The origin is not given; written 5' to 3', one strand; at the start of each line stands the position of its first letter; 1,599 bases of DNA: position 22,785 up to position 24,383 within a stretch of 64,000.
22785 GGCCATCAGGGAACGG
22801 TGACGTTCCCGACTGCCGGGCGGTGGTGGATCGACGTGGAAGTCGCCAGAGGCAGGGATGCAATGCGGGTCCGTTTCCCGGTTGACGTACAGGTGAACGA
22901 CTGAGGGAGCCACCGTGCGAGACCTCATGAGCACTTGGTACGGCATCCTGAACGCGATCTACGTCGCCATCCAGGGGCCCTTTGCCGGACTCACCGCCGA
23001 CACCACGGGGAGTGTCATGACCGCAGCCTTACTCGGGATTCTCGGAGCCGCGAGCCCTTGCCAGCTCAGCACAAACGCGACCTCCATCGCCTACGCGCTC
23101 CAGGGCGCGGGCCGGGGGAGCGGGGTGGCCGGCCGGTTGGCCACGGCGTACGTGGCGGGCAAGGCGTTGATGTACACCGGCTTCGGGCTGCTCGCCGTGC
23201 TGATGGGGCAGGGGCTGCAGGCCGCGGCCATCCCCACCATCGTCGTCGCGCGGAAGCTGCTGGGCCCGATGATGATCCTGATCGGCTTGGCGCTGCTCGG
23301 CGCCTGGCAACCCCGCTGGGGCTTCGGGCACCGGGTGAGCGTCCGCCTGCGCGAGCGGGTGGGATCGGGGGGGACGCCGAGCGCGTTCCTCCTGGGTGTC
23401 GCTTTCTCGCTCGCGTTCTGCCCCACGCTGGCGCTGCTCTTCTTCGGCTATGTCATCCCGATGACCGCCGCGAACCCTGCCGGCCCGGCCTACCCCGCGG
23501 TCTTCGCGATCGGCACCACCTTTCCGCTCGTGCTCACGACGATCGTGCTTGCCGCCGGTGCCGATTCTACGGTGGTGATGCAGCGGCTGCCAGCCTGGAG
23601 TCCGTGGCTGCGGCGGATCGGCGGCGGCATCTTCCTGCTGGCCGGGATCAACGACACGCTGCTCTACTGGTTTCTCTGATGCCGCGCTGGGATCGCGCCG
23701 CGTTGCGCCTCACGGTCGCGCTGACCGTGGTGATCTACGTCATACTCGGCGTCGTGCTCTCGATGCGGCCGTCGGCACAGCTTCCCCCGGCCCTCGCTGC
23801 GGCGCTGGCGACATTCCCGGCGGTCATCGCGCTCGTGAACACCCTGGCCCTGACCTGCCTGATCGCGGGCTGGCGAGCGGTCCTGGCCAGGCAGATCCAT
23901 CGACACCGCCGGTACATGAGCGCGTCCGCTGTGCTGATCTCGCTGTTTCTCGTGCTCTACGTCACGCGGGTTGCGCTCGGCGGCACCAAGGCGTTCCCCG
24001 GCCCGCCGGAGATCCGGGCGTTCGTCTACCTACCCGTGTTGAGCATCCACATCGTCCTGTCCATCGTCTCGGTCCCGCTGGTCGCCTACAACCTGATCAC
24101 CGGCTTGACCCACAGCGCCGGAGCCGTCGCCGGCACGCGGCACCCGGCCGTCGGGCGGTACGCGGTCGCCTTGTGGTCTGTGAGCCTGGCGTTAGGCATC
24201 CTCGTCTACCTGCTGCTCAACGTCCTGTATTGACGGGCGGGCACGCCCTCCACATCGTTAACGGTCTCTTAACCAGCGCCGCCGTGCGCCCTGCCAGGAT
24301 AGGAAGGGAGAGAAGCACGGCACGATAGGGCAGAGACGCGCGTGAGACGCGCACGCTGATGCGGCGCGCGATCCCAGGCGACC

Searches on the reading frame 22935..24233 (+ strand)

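Call 9: search_protein_families(library=pfam, proteins=[window:22935-24233:+])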
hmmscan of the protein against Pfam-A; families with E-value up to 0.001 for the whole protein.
window:22935-24233:+ (432 aa): 1 family
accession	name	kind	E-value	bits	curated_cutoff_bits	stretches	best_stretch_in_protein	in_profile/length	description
PF04238.17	DUF420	-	7.7e-33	114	30.5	1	294-428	1-130/130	Protein of unknown function (DUF420)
